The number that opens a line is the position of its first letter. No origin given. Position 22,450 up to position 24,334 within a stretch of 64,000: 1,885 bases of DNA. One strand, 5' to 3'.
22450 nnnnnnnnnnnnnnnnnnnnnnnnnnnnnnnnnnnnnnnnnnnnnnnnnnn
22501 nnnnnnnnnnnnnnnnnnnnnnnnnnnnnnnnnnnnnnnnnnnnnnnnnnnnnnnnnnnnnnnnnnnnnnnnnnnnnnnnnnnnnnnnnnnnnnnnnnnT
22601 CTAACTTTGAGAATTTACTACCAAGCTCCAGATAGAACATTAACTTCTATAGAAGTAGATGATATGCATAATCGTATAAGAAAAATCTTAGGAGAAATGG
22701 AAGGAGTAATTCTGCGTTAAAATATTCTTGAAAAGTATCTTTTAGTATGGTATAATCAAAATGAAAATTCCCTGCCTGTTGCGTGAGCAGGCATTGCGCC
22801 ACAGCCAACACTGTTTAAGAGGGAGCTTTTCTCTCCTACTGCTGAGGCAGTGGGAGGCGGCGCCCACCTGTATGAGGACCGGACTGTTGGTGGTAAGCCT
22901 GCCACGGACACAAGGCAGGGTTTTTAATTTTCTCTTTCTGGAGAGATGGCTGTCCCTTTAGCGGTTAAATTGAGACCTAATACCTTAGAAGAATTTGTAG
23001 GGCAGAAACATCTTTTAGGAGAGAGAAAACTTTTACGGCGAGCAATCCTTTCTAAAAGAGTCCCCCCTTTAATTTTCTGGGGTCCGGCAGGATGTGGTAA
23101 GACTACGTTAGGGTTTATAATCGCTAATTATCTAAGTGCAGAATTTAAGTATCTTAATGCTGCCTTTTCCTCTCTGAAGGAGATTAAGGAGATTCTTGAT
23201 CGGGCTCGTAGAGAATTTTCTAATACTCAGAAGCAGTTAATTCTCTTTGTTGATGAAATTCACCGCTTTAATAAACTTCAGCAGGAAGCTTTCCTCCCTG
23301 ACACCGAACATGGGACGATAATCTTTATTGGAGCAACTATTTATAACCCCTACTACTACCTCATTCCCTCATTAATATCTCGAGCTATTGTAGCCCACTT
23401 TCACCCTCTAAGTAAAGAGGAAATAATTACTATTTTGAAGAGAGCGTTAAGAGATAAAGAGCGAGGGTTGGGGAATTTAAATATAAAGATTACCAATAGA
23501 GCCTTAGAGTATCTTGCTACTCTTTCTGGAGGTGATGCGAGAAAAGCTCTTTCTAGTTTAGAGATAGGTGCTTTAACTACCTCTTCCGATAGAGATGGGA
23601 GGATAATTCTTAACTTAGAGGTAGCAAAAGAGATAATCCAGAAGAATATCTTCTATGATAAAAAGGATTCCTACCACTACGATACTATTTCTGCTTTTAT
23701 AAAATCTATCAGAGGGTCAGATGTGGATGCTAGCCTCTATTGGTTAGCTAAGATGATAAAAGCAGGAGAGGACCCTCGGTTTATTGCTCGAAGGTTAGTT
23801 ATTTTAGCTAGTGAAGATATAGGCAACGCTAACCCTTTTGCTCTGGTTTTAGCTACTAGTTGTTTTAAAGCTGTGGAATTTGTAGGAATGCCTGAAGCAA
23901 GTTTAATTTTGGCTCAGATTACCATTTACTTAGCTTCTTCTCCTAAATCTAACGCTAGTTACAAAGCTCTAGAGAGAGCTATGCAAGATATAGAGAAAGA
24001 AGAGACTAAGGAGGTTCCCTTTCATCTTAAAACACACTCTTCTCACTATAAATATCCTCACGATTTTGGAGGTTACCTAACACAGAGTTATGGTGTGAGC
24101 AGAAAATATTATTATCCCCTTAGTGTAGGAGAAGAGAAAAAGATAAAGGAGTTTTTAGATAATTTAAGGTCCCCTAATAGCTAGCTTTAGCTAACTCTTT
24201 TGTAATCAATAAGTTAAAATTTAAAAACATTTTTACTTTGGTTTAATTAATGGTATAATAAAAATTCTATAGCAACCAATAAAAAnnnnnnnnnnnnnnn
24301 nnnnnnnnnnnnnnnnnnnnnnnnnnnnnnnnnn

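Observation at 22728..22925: Promoter- and terminator-delimited structured RNA of about 160 nt upstream of rarA and MTHFS: candidate 6S RNA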

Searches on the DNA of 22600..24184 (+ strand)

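Call 4: search_rna_families(source=window, start=22600, end=23100, threshold=evalue, max_evalue=1, show_alignments=3)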
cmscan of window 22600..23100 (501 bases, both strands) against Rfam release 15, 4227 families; matches with E-value up to 1: 1.
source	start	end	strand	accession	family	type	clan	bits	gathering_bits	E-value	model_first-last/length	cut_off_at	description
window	22766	22925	+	RF00013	6S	Gene;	-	52.5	46.4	1e-09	1-187/187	no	6S / SsrS RNA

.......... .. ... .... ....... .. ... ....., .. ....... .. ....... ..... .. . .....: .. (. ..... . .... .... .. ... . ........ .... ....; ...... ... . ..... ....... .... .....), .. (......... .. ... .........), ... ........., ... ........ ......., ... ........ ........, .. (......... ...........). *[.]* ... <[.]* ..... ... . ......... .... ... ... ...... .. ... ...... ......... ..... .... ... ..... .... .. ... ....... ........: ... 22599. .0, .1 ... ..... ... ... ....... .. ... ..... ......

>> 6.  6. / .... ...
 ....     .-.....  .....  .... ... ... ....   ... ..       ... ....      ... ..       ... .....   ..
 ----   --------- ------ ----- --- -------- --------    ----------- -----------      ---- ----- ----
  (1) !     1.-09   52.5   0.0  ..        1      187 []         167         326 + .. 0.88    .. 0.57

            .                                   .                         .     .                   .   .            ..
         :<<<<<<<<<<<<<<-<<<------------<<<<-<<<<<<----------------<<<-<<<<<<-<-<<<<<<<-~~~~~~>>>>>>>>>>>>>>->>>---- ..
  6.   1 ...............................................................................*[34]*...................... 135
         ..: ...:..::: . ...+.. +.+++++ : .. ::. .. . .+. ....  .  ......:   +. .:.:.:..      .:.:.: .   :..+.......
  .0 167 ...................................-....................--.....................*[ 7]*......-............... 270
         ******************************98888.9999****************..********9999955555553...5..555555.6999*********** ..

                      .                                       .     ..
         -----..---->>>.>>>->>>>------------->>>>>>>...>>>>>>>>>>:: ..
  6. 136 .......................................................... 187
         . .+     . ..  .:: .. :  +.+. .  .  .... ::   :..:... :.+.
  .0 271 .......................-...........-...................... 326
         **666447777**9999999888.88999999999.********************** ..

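Call 10: search_rna_families(sources=[L001, L002, L003, L004, L005, L006, L007, L008, L013, L014, L015, L016, L017, L019, L021, L053, L079], threshold=gathering)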
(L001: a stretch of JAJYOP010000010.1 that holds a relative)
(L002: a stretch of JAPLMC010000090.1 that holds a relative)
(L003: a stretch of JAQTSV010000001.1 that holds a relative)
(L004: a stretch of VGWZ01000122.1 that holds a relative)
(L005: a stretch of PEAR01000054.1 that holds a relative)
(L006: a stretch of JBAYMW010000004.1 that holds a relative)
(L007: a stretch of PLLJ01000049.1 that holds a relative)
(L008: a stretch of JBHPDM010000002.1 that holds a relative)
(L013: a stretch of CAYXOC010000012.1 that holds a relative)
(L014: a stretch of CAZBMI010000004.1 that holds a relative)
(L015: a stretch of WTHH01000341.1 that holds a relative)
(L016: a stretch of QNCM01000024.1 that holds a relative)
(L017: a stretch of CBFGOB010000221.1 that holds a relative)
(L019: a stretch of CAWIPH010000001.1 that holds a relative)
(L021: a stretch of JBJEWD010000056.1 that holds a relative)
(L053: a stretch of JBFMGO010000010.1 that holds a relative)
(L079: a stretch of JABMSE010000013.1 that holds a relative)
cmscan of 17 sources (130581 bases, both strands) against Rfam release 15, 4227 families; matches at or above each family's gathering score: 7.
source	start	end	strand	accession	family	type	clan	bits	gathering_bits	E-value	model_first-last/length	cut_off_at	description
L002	1214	1399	+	RF00013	6S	Gene;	-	91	46.4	1.8e-16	1-187/187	no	6S / SsrS RNA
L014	3643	3826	+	RF00013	6S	Gene;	-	78.8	46.4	1.5e-13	1-187/187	no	6S / SsrS RNA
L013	3709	3898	+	RF00013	6S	Gene;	-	69.3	46.4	2.8e-11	1-187/187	no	6S / SsrS RNA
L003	3594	3751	+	RF00013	6S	Gene;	-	67.2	46.4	8.8e-11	1-187/187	no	6S / SsrS RNA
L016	3743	3896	+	RF00013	6S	Gene;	-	57.3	46.4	2e-08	1-187/187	no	6S / SsrS RNA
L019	3112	3158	+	RF01687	Acido-Lenti-1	Gene; sRNA;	-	48.4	37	1.4e-07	1-46/46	no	Acido-Lenti-1 RNA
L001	5457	5537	-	RF00005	tRNA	Gene; tRNA;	CL00001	48.1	29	6.6e-07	1-71/71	no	tRNA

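Call 12: search_rna_families(source=L001, start=1, end=1300, threshold=evalue, max_evalue=10, show_alignments=2)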
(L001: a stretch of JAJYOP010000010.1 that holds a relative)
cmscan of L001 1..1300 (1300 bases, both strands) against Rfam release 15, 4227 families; matches with E-value up to 10: 1.
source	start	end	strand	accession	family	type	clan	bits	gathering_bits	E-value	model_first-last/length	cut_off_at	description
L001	409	673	-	RF02894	S35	Gene; sRNA;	-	19.1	69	0.03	1-270/270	no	Staphylococcus sRNA 35 (srn_0335)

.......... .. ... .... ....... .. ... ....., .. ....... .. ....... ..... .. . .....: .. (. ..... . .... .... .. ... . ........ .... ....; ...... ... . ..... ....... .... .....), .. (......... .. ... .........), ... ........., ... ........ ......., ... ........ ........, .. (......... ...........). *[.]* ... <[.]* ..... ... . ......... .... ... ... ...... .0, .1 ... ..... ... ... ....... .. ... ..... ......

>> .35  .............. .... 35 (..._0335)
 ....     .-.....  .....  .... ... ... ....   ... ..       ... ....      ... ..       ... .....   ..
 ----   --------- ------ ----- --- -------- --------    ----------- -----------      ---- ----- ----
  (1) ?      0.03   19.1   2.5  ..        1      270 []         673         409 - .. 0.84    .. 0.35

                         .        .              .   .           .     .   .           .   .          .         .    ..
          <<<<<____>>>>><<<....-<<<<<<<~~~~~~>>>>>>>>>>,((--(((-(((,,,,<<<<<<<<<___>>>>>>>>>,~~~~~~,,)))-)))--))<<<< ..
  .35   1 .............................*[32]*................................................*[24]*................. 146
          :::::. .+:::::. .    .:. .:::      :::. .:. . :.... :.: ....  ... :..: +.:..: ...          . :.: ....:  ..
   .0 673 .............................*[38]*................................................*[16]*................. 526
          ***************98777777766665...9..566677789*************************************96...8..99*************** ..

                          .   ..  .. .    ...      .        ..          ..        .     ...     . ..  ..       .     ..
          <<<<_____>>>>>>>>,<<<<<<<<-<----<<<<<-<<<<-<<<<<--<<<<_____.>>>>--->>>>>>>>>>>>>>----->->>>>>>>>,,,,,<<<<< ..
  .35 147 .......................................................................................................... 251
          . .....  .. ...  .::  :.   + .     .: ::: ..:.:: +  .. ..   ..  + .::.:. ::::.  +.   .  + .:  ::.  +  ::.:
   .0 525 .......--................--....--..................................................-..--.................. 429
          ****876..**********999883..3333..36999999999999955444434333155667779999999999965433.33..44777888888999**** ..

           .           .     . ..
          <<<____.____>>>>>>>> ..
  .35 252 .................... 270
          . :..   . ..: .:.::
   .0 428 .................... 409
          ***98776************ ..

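Call 30: search_with_rna_model(model_id=R1, sources=[L081, L082, L083, L084, L085, L086, L087, L088, L089, L090, L091, L092, L093, L094, L095, L096, L097, L098, L099, L100, L101, L102, L103, L104, L105, L106, L107, L108, L109, L110, L111, L112, L113, L114, L115, L116, L117, L118, L119, L120, L121, L122, L123, L124, L125, L126, L127, L128, L129, L130, L131, L132, L133, L134, L135, L136, L137, L138, L139, L140, L141, L142, L143, L144, L145, L146, L147, L148, L149, L150, L151, L152, L153, L154, L155, L156, L157, L158, L159, L160], max_evalue=0.1)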
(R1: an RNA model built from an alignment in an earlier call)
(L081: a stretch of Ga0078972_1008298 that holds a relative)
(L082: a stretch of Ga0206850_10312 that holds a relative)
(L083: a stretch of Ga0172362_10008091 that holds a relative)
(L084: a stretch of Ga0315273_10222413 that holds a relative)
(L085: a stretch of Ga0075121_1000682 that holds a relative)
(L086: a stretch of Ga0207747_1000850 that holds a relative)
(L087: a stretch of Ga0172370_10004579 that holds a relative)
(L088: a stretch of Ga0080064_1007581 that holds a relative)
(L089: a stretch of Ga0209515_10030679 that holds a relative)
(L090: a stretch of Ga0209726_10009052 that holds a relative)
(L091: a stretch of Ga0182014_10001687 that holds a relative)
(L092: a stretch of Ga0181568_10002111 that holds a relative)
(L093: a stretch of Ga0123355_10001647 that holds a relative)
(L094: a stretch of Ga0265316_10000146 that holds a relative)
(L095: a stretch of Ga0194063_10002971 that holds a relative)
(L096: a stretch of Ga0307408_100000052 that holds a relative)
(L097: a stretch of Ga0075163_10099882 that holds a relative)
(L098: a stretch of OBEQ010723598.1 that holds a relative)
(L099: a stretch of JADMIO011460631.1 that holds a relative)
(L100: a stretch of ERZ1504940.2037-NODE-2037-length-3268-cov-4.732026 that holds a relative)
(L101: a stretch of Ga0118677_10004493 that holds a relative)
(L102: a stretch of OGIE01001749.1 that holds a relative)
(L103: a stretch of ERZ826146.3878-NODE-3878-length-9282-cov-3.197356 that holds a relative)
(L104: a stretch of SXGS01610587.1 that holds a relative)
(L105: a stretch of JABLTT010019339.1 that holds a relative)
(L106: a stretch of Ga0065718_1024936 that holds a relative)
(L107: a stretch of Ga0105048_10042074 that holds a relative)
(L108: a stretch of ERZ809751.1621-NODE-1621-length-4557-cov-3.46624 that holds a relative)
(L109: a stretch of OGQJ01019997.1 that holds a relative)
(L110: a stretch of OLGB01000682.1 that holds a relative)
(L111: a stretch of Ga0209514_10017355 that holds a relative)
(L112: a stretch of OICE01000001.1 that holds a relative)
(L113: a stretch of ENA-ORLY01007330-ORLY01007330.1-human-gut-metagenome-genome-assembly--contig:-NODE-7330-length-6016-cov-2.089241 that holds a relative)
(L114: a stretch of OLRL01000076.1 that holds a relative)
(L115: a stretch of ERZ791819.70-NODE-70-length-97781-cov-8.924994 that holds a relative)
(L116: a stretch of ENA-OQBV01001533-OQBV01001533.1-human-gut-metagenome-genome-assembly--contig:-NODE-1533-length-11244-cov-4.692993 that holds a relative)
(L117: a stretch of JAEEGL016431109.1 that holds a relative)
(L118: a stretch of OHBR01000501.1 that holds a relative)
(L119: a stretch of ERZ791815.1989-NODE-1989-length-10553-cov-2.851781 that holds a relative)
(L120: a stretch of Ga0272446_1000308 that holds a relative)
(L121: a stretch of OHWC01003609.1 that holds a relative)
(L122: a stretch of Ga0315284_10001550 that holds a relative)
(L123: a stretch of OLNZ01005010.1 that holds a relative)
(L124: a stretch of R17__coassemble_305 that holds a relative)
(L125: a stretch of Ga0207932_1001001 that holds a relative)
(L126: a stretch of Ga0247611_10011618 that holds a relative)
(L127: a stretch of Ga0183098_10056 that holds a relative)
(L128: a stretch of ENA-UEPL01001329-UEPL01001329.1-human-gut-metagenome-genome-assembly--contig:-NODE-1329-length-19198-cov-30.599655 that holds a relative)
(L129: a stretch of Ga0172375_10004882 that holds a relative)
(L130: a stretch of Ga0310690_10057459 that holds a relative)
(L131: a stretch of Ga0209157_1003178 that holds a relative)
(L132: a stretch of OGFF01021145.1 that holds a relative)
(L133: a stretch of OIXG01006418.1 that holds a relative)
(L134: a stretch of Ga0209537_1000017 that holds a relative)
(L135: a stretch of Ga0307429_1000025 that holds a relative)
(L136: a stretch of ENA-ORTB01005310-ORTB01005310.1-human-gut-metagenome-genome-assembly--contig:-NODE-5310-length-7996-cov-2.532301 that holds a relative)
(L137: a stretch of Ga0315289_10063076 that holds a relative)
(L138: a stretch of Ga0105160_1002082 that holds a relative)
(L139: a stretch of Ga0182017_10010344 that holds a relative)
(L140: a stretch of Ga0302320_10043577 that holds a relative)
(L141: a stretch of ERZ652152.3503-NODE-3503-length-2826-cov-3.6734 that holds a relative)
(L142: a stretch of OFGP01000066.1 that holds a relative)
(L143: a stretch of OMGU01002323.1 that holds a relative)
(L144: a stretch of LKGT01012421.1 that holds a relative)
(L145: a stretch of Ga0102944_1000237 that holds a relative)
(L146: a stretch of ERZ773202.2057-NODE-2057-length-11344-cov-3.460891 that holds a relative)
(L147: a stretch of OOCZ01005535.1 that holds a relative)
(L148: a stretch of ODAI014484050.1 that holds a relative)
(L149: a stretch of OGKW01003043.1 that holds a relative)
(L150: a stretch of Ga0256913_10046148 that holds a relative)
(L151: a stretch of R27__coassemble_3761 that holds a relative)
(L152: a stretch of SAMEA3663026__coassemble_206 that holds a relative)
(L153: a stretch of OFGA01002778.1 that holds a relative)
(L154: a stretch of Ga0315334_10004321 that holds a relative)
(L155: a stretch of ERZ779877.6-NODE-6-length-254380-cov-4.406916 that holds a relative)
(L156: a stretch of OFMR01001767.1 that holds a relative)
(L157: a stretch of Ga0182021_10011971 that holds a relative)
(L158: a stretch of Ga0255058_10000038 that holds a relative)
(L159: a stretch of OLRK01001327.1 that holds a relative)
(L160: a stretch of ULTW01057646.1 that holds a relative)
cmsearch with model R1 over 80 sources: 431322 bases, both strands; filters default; matches with E-value up to 0.1: 14.
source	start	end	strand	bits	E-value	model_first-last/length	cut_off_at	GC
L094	2252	2411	+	86.1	2.3e-17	1-133/133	no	0.46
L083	2182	2359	+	84.6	5e-17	1-133/133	no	0.51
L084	86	271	+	81.3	3e-16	1-133/133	no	0.55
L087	2291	2451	+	78.9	1.1e-15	1-133/133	no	0.51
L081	2326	2485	+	58.9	4.6e-11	1-133/133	no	0.49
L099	1957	2153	+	53.6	8e-10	1-133/133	no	0.56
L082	1558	1720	+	50.5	4.2e-09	1-133/133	no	0.53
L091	2151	2330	+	39.5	1.5e-06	1-133/133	no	0.48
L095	2132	2311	+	37.5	4.2e-06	1-133/133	no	0.49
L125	702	880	+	36.2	8.6e-06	1-133/133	no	0.51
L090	2261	2446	+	35.3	1.4e-05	1-133/133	no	0.57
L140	1611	1788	+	34.8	1.8e-05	1-133/133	no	0.49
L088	2254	2448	+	31.6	9.9e-05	1-133/133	no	0.55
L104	1773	1958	+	23.7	0.0068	1-133/133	no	0.45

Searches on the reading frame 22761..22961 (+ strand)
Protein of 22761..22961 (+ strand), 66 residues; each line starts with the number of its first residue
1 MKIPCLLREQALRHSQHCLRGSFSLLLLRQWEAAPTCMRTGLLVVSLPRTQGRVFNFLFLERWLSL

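Call 67: search_protein_families(library=pfam, proteins=[window:22761-22961:+])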
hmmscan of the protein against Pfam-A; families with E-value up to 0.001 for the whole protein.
window:22761-22961:+ (66 aa): 0 families
